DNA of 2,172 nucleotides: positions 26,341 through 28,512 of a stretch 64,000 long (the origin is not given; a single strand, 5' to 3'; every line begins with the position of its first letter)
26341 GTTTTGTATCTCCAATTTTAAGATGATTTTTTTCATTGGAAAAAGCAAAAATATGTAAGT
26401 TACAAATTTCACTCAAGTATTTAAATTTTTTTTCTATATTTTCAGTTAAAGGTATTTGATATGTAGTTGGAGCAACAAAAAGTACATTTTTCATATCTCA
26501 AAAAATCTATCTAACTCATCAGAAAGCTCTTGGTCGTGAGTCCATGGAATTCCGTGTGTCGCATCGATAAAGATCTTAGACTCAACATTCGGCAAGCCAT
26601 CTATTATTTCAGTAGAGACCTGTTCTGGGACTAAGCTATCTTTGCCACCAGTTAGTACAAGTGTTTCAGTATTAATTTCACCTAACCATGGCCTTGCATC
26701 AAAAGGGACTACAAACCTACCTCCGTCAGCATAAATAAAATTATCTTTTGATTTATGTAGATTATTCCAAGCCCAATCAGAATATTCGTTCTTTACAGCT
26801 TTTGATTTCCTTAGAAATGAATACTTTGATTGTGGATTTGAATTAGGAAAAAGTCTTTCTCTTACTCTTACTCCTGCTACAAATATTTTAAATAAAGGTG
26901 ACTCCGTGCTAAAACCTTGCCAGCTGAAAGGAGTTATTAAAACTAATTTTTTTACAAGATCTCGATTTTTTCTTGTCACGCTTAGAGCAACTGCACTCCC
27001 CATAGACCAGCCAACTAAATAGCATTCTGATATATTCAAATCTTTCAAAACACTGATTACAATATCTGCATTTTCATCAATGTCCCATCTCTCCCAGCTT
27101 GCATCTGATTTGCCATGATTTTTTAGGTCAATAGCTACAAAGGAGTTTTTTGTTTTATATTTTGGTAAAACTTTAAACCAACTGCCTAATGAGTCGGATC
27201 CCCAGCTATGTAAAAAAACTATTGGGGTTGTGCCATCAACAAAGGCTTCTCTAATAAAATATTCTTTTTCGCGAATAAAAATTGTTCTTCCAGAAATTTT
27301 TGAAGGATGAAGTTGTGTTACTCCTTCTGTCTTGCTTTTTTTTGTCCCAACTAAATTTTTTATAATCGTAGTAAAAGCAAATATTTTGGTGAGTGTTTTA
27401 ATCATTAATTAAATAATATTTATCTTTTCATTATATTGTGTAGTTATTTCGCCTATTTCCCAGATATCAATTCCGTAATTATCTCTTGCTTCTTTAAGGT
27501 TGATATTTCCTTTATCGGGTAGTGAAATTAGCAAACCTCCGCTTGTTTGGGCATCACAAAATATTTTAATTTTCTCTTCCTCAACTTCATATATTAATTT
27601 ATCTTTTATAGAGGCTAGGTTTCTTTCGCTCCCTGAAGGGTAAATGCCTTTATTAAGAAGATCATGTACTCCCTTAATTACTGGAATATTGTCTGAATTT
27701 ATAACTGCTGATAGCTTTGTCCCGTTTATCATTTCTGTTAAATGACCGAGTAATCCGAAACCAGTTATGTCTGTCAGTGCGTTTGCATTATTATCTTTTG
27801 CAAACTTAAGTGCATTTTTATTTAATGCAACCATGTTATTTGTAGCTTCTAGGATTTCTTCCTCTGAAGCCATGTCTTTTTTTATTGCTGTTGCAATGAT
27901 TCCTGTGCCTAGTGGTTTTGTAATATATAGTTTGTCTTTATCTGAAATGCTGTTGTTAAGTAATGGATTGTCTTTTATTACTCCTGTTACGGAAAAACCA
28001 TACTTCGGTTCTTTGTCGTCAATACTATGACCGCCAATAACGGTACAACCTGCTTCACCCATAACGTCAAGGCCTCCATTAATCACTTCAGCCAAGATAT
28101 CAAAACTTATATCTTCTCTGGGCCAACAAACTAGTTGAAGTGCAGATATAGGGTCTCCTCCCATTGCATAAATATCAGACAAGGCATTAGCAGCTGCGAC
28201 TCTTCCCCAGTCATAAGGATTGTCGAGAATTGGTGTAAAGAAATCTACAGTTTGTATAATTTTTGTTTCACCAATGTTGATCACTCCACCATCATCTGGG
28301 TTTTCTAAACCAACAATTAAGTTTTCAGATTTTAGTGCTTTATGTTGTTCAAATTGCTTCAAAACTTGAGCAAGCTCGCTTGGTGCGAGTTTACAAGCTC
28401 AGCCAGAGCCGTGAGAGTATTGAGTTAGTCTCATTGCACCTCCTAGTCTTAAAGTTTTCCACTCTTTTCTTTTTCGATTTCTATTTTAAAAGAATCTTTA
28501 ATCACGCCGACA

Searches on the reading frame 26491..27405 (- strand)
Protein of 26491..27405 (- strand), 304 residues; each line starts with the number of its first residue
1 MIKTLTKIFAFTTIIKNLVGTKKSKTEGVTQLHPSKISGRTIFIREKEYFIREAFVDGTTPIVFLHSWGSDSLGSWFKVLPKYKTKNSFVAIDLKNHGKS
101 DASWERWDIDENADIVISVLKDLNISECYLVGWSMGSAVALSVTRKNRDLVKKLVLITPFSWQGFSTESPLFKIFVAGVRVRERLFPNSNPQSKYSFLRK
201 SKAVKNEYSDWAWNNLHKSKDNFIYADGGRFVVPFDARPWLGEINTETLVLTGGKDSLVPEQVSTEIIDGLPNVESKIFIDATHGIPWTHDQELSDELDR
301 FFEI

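Call 5: search_protein_families(library=pfam, proteins=[window:26491-27405:-])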
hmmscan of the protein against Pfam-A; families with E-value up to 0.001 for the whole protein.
window:26491-27405:- (304 aa): 4 families
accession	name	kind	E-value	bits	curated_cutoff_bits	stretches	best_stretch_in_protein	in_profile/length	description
PF00561.26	Abhydrolase_1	-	2.8e-21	76.7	25.8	1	61-290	2-244/245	alpha/beta hydrolase fold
PF12697.13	Abhydrolase_6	-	1.8e-13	52.1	26.3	1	62-295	1-215/217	Alpha/beta hydrolase family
PF12146.15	Hydrolase_4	-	1.2e-11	44.8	27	1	88-286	33-234/239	Serine aminopeptidase, S33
PF03959.19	FSH1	-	0.00015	21.9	21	1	110-291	86-206/211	Serine hydrolase (FSH1)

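Call 8: search_protein_families(library=ncbifam, proteins=[window:26491-27405:-], max_evalue=0.01)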
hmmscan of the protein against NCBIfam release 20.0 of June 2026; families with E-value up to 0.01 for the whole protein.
window:26491-27405:- (304 aa): 27 families (the best 25 are shown)
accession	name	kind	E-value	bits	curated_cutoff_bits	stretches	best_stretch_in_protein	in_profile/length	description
NF011457.0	PRK14875.1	equivalog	9.3e-23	80.8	307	1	26-159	106-231/372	acetoin dehydrogenase dihydrolipoyllysine-residue acetyltransferase subunit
NF051488.1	bifunc_PcaDC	exception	2.3e-22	79.7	390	1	59-303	12-251/375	bifunctional 3-oxoadipate enol-lactonase/4-carboxymuconolactone decarboxylase PcaDC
TIGR02427.1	protocat_pcaD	equivalog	5.9e-20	71.7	255.85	1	58-302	12-250/251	3-oxoadipate enol-lactonase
NF050089.1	i_nPHAscl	equivalog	7.4e-19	67.9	300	1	57-167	16-125/288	intracellular short-chain-length polyhydroxyalkanoate depolymerase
TIGR03695.1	menH_SHCHC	equivalog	2.6e-16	59.8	208.55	1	60-156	3-101/252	2-succinyl-6-hydroxy-2,4-cyclohexadiene-1-carboxylate synthase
NF051487.1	bifunc_PcaCD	exception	2.4e-15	56.5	430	1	43-301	154-410/413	bifunctional 4-carboxymuconolactone decarboxylase/3-oxoadipate enol-lactonase PcaCD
TIGR01738.1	bioH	equivalog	7.8e-15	55.2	206.95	2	58-160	3-99/245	pimeloyl-ACP methyl ester esterase BioH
TIGR03611.1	RutD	equivalog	2.9e-12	46.5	238.5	2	75-161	28-115/258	pyrimidine utilization protein D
TIGR03343.1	biphenyl_bphD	equivalog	3.1e-12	46.3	462.15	1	112-294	87-272/282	2-hydroxy-6-oxo-6-phenylhexa-2,4-dienoate hydrolase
NF002938.0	PRK03592.1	equivalog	1.8e-11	43.9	241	1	57-167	29-141/298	haloalkane dehalogenase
NF007954.0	PRK10673.1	equivalog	3.2e-10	39.7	399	1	59-157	16-112/255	esterase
NF008340.0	PRK11126.1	equivalog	8.5e-10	38.3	261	1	60-148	15-100/255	2-succinyl-6-hydroxy-2,4-cyclohexadiene-1-carboxylate synthase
NF045632.1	hydroxlase_HsaD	equivalog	1.7e-08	33.7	400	1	39-159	14-137/290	4,5:9,10-diseco-3-hydroxy-5,9,17-trioxoandrosta-1(10),2-diene-4-oate hydrolase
NF058580.1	lipase_V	equivalog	3.1e-08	33.6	300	1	41-147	5-111/230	EstV family lipase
TIGR03056.1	bchO_mg_che_rel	equivalog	4.3e-07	29.2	172.55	1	41-146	10-115/278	alpha/beta fold hydrolase BchO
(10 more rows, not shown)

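Call 28: find_homologous_proteins(query=window:26491-27405:-)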
Query window:26491-27405:- (304 aa): 76 proteins with E <= 0.001 among 1520 candidates.
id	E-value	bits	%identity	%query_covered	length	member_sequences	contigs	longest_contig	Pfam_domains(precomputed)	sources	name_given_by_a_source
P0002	1.2e-180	618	87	100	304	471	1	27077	PF12697.14,PF00561.27,PF12146.16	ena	-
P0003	1.2e-177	608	85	100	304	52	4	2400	PF12697.14,PF00561.27,PF12146.16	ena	-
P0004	2.2e-176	604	84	100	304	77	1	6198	PF12697.14,PF00561.27,PF12146.16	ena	-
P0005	7.0e-151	520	98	76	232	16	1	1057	PF12697.14,PF00561.27,PF12146.16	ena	-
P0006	1.4e-147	509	70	100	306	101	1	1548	PF03959.20,PF12697.14,PF00561.27,PF12146.16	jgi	-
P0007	1.5e-147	509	70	100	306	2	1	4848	PF03959.20,PF12697.14,PF00561.27,PF12146.16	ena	-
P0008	5.4e-147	507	70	100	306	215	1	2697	PF03959.20,PF12697.14,PF00561.27,PF12146.16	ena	-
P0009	6.3e-147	507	70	100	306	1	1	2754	PF03959.20,PF12697.14,PF00561.27,PF12146.16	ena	-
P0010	1.2e-146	506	70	100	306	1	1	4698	PF03959.20,PF12697.14,PF00561.27,PF12146.16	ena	-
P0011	2.1e-146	505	69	100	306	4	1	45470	PF03959.20,PF12697.14,PF00561.27,PF12146.16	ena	-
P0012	2.4e-146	505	70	100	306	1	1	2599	PF03959.20,PF12697.14,PF00561.27,PF12146.16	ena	-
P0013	1.8e-145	502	69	100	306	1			PF03959.20,PF12697.14,PF00561.27,PF12146.16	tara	tara:strand:+ start:1078 stop:1998 length:921 start_codon:yes stop_codon:yes gene_type:complete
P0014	3.3e-145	501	69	100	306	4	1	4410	PF03959.20,PF12697.14,PF00561.27,PF12146.16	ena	-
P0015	4.6e-145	501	70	100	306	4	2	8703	PF03959.20,PF12697.14,PF00561.27,PF12146.16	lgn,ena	-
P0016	1.2e-144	499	69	100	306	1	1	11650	PF03959.20,PF12697.14,PF00561.27,PF12146.16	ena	-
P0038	1.4e-113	397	58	100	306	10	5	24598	PF12697.14,PF00561.27,PF12146.16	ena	-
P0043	1.3e-109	384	56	100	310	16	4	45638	PF12697.14,PF00561.27,PF12146.16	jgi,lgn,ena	-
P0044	1.0e-108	381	56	99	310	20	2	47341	PF03959.20,PF12697.14,PF00561.27,PF12146.16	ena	-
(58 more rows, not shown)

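Call 29: search_solved_structures(query=window:26491-27405:-, max_evalue=0.00001)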
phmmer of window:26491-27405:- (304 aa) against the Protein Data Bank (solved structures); distinct sequences matched with E-value up to 0.00001: 48.
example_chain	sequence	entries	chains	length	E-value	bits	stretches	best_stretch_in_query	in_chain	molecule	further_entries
3hi4_A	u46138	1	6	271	6.5e-16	61.6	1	60-157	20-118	Arylesterase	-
3hea_A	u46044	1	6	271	6.6e-16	61.6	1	60-157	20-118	Arylesterase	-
3t4u_A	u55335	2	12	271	1.2e-15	60.8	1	60-157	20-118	Arylesterase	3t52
3ia2_A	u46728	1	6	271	1.2e-15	60.8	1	60-157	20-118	Arylesterase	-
1va4_A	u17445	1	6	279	1.4e-15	60.6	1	60-157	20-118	Arylesterase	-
8pi1_A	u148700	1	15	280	1.4e-15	60.5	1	60-157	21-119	Arylesterase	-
8ynv_A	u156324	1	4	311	2.5e-13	53.2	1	59-173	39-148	poly(3-hydroxybutyrate) depolymerase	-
8ynw_A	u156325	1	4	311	6.4e-13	51.8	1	59-173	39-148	Poly(3-hydroxybutyrate) depolymerase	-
5egn_A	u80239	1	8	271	9e-12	48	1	56-147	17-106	Esterase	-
9ijk_A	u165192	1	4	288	5e-11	45.6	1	58-293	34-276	2-hydroxy-6-oxononadienedioate/2-hydroxy-6-oxononatrienedioate hydrolase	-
1u2e_A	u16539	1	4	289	5e-11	45.6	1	58-293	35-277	2-hydroxy-6-ketonona-2,4-dienedioic acid hydrolase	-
3fob_A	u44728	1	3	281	9.4e-11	44.7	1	60-301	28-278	Bromoperoxidase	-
1a8s_A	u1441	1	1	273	3.6e-10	42.8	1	60-301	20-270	CHLOROPEROXIDASE F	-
1a8q_A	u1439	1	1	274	1.6e-09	40.6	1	60-289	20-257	BROMOPEROXIDASE A1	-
5h3h_A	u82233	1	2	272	1.8e-09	40.5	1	58-156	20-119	Abhydrolase domain-containing protein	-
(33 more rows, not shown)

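Call 57: find_encoding_contigs(protein=P0044, flank=6000, max_places=3)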
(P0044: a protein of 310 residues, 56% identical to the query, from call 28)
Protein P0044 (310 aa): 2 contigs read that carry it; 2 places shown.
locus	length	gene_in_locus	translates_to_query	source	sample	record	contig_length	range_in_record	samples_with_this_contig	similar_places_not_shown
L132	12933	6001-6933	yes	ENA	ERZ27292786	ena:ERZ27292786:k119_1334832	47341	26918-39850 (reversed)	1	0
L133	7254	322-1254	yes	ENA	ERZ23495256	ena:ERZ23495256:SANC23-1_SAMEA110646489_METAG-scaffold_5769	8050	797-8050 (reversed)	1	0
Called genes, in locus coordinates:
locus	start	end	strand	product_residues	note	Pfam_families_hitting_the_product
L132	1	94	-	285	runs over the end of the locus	PF00106:adh_short, PF08659:KR, PF13561:adh_short_C2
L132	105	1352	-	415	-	PF00463:ICL, PF13714:PEP_mutase, PF00463:ICL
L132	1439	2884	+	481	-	PF11794:HpaB_N, PF03241:HpaB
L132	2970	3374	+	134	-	PF14229:DUF4332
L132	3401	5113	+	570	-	PF00795:CN_hydrolase, PF02540:NAD_synthase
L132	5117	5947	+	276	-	PF01063:Aminotran_4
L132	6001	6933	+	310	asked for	PF00561:Abhydrolase_1, PF12146:Hydrolase_4, PF12697:Abhydrolase_6, PF03959:FSH1 (weak)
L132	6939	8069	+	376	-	PF13439:Glyco_transf_4, PF20706:GT4-conflict, PF00534:Glycos_transf_1, PF13692:Glyco_trans_1_4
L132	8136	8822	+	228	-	PF00535:Glycos_transf_2, PF13641:Glyco_tranf_2_3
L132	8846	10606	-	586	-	-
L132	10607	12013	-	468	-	-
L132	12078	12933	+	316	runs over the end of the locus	PF00535:Glycos_transf_2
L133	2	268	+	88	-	?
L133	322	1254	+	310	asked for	PF00561:Abhydrolase_1, PF12146:Hydrolase_4, PF12697:Abhydrolase_6, PF03959:FSH1 (weak)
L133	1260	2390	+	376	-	PF13439:Glyco_transf_4 (weak), PF20706:GT4-conflict, PF00534:Glycos_transf_1, PF13692:Glyco_trans_1_4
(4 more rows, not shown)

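Call 58: find_encoding_contigs(protein=P0038, flank=6000, max_places=3)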
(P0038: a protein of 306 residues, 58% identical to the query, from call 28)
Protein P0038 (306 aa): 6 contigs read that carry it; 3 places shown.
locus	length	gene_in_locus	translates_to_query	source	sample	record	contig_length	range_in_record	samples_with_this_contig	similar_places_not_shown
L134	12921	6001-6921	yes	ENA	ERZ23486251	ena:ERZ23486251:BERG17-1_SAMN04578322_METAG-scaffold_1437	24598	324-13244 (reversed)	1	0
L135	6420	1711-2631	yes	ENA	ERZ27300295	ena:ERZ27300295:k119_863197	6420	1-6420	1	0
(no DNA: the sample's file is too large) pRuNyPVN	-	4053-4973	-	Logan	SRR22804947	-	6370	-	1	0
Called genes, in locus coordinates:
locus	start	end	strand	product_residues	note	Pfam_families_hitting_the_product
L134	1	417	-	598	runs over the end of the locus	PF02771:Acyl-CoA_dh_N, PF02770:Acyl-CoA_dh_M, PF00441:Acyl-CoA_dh_1, PF22924:ACOX_C_alpha1, PF12806:Acyl-CoA_dh_C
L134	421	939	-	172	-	PF00106:adh_short, PF13561:adh_short_C2 (weak)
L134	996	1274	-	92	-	PF00106:adh_short, PF08659:KR (weak), PF13561:adh_short_C2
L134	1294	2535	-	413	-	PF00463:ICL, PF13714:PEP_mutase, PF00463:ICL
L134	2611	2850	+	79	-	PF03241:HpaB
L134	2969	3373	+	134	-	PF14229:DUF4332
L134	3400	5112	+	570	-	PF00795:CN_hydrolase, PF02540:NAD_synthase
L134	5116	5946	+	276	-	PF01063:Aminotran_4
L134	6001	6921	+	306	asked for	PF12146:Hydrolase_4, PF00561:Abhydrolase_1, PF12697:Abhydrolase_6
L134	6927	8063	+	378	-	PF13439:Glyco_transf_4 (faint), PF20706:GT4-conflict, PF00534:Glycos_transf_1, PF13692:Glyco_trans_1_4, PF13524:Glyco_trans_1_2 (faint)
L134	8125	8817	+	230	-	PF00535:Glycos_transf_2, PF13641:Glyco_tranf_2_3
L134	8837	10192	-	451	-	-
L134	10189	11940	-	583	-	-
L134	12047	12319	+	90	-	PF13489:Methyltransf_23 (weak)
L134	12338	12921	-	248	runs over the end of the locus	-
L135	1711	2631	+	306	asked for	PF12146:Hydrolase_4, PF00561:Abhydrolase_1, PF12697:Abhydrolase_6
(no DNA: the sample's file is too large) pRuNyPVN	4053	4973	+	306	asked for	PF12146:Hydrolase_4, PF00561:Abhydrolase_1, PF12697:Abhydrolase_6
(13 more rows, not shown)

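Call 59: find_encoding_contigs(protein=P0043, flank=6000, max_places=3)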
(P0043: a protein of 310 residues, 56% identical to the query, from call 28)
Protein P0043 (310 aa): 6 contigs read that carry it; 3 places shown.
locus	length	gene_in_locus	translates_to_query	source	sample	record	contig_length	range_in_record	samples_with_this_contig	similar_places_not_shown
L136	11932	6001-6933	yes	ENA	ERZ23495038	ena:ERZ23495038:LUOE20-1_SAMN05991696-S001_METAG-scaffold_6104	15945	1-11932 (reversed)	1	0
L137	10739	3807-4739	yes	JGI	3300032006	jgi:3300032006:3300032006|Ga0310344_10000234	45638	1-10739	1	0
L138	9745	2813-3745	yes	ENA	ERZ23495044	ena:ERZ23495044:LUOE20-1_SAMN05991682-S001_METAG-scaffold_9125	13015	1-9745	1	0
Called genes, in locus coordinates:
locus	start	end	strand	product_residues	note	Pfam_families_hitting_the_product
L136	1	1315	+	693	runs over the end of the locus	-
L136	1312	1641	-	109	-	-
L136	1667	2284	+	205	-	-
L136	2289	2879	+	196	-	PF12804:NTP_transf_3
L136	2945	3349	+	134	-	PF04994:TfoX_C (faint), PF14229:DUF4332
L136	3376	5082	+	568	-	PF00795:CN_hydrolase, PF02540:NAD_synthase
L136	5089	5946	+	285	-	PF01063:Aminotran_4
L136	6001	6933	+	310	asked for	PF00561:Abhydrolase_1, PF12146:Hydrolase_4, PF12697:Abhydrolase_6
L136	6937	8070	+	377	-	PF20706:GT4-conflict, PF00534:Glycos_transf_1, PF13692:Glyco_trans_1_4, PF13524:Glyco_trans_1_2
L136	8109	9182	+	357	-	PF02646:RmuC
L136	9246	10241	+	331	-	PF01408:GFO_IDH_MocA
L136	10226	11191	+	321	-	PF01408:GFO_IDH_MocA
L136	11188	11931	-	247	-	?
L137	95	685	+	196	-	PF12804:NTP_transf_3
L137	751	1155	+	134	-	PF04994:TfoX_C (faint), PF14229:DUF4332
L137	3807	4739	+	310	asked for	PF00561:Abhydrolase_1, PF12146:Hydrolase_4, PF12697:Abhydrolase_6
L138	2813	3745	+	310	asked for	PF00561:Abhydrolase_1, PF12146:Hydrolase_4, PF12697:Abhydrolase_6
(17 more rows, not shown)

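Call 65: search_protein_families(library=ncbifam, proteins=[L132:8136-8822:+, L132:8846-10606:-, L132:10607-12013:-, L136:9246-10241:+], max_evalue=0.01)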
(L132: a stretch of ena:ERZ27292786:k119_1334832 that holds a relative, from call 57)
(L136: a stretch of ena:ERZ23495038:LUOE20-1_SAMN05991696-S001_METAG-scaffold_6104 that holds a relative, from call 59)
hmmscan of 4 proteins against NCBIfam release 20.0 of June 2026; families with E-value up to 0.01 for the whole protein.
L132:8136-8822:+ (228 aa): 22 families
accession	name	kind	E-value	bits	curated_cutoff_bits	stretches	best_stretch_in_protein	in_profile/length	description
TIGR04182.1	glyco_TIGR04182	equivalog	1.1e-29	103.8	325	1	5-221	3-212/293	S-layer glycoprotein N-glycosyltransferase AglJ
NF007482.0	PRK10073.1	equivalog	6.8e-16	58.2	423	1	3-97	7-101/334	glycosyltransferase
TIGR03937.1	PgaC_IcaA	equivalog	1.7e-13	50.3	422.3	1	3-110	46-154/407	poly-beta-1,6-N-acetyl-D-glucosamine synthase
NF007986.1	PRK10714.1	equivalog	2.1e-13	50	529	1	3-209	7-209/316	undecaprenyl-phosphate 4-deoxy-4-formamido-L-arabinose transferase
NF058614.1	PPMAGASynPpgS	equivalog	3.2e-13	49.6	370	1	6-222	4-218/226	polyprenyl-phospho-N-acetylgalactosaminyl synthase PpgS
NF047683.1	TeichurnBiosyTuaG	equivalog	1.1e-11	44.9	400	1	3-98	7-103/252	teichuronic acid biosynthesis protein TuaG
NF050050.1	ProtGlycPglI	equivalog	1.4e-11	44.4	500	1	1-116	1-117/306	GalNAc(5)-diNAcBac-PP-undecaprenol beta-1,3-glucosyltransferase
TIGR04283.1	glyco_like_mftF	equivalog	1.2e-10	41.4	182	1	4-131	1-119/221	TIGR04283 family arsenosugar biosynthesis glycosyltransferase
NF047588.1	GlcsyltransPgfSStrep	equivalog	1e-09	38.1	500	1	4-111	3-115/308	glycosyltransferase PgfS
NF053739.1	GlytfEpsEBac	equivalog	1.3e-09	37.5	450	1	4-107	3-108/265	glycosyltransferase EpsE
NF041391.1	DPhHxTase_Halo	equivalog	8.4e-09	34.7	375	1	10-206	3-189/213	dolichyl-phosphate hexose transferase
NF010496.0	PRK13915.1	equivalog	8.5e-09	34.9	262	1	3-98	32-133/307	glucosyl-3-phosphoglycerate synthase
NF041875.1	EPS_EpsD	equivalog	1.3e-07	31.3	370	1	4-116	1-114/325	exopolysaccharide biosynthesis glycosyltransferase EpsD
NF038302.1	EPS_HpsE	equivalog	1.5e-07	30.7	300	1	4-124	3-129/307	hormogonium polysaccharide biosynthesis glycosyltransferase HpsE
TIGR03111.1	glyc2_xrt_Gpos1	hypoth_equivalog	9.6e-07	27.9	363.95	1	4-115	51-165/439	TIGR03111 family XrtG-associated glycosyltransferase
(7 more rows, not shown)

L132:8846-10606:- (586 aa): 0 families

L132:10607-12013:- (468 aa): 0 families

L136:9246-10241:+ (331 aa): 6 families
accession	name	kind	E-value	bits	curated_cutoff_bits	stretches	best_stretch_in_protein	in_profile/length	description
NF058561.1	BT_2158_fam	equivalog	1.8e-06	26.8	750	1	3-115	35-145/487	glycoside 3-dehydrogenase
NF007574.0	PRK10206.1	equivalog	2.7e-05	23.4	352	1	29-205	31-216/345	oxidoreductase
NF007039.0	PRK09496.3-2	equivalog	0.00041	19.3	293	1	3-51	228-276/446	Trk system potassium transporter TrkA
NF040723.1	UDP-GlcNAcDh_Arch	equivalog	0.0015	18.1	450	0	8-143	5-138/302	UDP-N-acetylglucosamine 3-dehydrogenase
NF007033.0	PRK09496.1-5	equivalog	0.0018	17.4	338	1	4-92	226-319/449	Trk system potassium transporter TrkA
TIGR04380.1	myo_inos_iolG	equivalog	0.0018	17.2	355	1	14-112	16-110/330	inositol 2-dehydrogenase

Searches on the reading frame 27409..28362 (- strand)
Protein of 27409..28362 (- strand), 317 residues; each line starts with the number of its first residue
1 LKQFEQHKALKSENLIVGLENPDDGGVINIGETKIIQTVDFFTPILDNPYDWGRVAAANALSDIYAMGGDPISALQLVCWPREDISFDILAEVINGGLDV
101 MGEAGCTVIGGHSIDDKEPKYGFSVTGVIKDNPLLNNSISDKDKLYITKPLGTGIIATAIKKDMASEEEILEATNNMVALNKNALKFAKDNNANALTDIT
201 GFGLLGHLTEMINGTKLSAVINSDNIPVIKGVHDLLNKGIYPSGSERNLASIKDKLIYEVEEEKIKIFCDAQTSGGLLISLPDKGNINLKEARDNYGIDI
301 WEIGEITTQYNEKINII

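Call 5: search_protein_families(library=pfam, proteins=[window:27409-28362:-])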
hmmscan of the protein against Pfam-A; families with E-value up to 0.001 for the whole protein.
window:27409-28362:- (317 aa): 2 families
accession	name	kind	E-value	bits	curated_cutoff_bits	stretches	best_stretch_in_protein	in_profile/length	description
PF00586.29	AIRS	-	3.4e-23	82.6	24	1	23-129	2-112/112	AIR synthase related protein, N-terminal domain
PF02769.27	AIRS_C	-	1.3e-15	58.3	23.1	1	143-313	4-152/156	AIR synthase related protein, C-terminal domain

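Call 8: search_protein_families(library=ncbifam, proteins=[window:27409-28362:-], max_evalue=0.01)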
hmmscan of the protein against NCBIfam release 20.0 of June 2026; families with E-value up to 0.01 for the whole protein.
window:27409-28362:- (317 aa): 13 families
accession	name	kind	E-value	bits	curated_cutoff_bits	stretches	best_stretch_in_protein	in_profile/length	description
TIGR00476.1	selD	equivalog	8.4e-102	340.5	125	1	4-283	27-308/311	selenide, water dikinase SelD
NF002098.0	PRK00943.1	equivalog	2.6e-93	312.7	299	1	7-314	34-342/347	selenide, water dikinase SelD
NF010705.0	PRK14105.1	equivalog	4.3e-42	144.2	291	1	13-235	40-277/345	selenide, water dikinase SelD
TIGR04369.1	fusion_not_SelD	hypoth_equivalog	2.2e-40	138.5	700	1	7-292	368-692/701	oxidoreductase/SelD-related fusion protein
TIGR01379.1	thiL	equivalog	7e-17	61.4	184.15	1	35-236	45-246/320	thiamine-phosphate kinase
NF004353.0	PRK05731.2-2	equivalog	1.8e-14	53.6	301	1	20-237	17-236/311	thiamine-phosphate kinase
TIGR03267.1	methan_mark_2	hypoth_equivalog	1.3e-11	44.1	365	1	11-242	35-262/323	methanogenesis marker 2 protein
NF004351.0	PRK05731.1-4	equivalog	2.4e-11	43.3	324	1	22-231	38-252/321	thiamine-phosphate kinase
TIGR04049.1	AIR_rel_sll0787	hypoth_equivalog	1.8e-09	37.1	321.3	1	23-234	44-249/318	sll0787 family AIR synthase-like protein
TIGR02124.1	hypE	equivalog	2.3e-08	33.4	251.6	1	17-233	28-250/332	hydrogenase expression/formation protein HypE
NF004354.0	PRK05731.2-3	equivalog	5.6e-06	25.9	204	1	49-154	46-150/273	thiamine-phosphate kinase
NF004350.0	PRK05731.1-1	equivalog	0.00091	18.2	441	1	30-233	44-246/325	thiamine-phosphate kinase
NF002290.1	PRK01213.1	equivalog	0.0049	15.1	648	0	21-224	422-642/723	phosphoribosylformylglycinamidine synthase subunit PurL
